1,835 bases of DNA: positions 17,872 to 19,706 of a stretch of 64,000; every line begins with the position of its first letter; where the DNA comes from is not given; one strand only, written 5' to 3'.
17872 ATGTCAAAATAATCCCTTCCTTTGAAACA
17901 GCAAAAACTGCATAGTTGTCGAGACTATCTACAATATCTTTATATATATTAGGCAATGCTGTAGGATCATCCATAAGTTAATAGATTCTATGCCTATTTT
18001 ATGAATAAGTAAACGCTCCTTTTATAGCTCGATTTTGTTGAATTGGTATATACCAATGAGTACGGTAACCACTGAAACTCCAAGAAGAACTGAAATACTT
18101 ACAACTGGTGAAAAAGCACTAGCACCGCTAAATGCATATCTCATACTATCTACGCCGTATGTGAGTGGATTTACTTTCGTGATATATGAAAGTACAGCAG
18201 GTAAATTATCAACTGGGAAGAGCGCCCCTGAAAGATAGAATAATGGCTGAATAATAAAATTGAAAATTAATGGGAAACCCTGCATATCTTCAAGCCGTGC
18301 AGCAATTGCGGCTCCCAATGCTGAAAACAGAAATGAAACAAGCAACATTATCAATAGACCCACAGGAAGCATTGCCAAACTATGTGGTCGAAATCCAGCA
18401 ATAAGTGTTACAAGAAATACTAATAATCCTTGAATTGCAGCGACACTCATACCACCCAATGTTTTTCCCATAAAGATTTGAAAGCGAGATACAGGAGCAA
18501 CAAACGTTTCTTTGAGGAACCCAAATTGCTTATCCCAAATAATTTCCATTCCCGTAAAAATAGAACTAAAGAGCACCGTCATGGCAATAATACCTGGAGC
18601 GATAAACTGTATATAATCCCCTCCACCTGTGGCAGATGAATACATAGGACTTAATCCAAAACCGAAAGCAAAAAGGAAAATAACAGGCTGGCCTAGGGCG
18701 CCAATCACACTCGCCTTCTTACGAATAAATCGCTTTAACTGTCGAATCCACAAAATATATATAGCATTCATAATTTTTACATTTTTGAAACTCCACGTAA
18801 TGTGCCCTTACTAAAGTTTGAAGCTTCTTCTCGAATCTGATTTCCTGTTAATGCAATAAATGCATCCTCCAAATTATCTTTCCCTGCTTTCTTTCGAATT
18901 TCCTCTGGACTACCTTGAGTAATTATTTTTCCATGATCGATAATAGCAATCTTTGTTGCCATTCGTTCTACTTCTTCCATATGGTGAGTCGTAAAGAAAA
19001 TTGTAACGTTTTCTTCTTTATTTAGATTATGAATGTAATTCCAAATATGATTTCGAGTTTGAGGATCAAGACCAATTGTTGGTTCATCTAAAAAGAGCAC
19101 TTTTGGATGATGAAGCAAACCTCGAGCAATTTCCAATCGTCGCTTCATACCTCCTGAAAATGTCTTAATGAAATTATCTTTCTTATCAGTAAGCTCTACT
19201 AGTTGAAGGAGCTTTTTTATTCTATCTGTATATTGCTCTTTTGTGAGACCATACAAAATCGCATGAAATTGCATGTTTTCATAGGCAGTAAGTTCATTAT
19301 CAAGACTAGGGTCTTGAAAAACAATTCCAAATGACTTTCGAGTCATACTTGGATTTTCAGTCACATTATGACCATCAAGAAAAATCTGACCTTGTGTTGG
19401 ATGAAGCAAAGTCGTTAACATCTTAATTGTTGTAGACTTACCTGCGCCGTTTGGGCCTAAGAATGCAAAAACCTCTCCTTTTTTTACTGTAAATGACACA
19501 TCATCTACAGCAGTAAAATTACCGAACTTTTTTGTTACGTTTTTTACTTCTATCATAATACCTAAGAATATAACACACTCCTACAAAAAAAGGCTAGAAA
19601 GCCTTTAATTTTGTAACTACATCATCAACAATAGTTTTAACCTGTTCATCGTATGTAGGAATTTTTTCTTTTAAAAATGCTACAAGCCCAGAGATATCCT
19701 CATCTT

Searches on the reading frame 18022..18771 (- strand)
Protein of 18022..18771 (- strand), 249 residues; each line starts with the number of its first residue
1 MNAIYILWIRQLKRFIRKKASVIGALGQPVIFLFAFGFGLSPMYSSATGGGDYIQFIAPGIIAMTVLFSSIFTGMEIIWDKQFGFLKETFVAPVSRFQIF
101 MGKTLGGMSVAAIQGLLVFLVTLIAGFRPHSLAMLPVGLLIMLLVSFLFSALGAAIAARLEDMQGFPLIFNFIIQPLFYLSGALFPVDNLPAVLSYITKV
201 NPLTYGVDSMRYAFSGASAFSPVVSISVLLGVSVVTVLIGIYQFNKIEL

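Call 65: search_protein_families(library=pfam, proteins=[window:18022-18771:-], max_evalue=0.001)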
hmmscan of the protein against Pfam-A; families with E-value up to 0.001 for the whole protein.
window:18022-18771:- (249 aa): 3 families
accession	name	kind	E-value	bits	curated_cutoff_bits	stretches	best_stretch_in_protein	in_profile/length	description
PF01061.29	ABC2_membrane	-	1.9e-33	116.3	26.9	1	3-214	2-210/211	ABC-2 type transporter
PF12698.13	ABC2_membrane_3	-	5.6e-17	62.3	31.6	1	51-242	158-347/347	ABC-2 family transporter protein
PF12730.13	ABC2_membrane_4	-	0.00026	21.5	27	1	21-174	18-175/179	ABC-2 family transporter protein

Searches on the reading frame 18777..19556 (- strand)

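Call 65: search_protein_families(library=pfam, proteins=[window:18777-19556:-], max_evalue=0.001)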
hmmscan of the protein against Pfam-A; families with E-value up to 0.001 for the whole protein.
window:18777-19556:- (259 aa): 6 families
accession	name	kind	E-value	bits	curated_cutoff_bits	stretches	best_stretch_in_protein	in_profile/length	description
PF00005.33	ABC_tran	-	1.5e-40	139.4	25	1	18-160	2-136/137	ABC transporter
PF13304.12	AAA_21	-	9.9e-11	42.7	27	1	134-196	239-303/304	AAA domain, putative AbiEii toxin, Type IV TA system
PF13175.12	AAA_15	-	2.2e-06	28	32.1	0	152-191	330-369/374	AAA ATPase domain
PF13555.12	AAA_29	-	1.1e-05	25.5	27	1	16-55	11-50/61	P-loop containing region of AAA domain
PF02463.25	SMC_N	-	0.00018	21.4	40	0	29-207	26-213/220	RecF/RecN/SMC N terminal domain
PF13514.12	AAA_27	-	0.0003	20.9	22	0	9-52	9-51/206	AAA domain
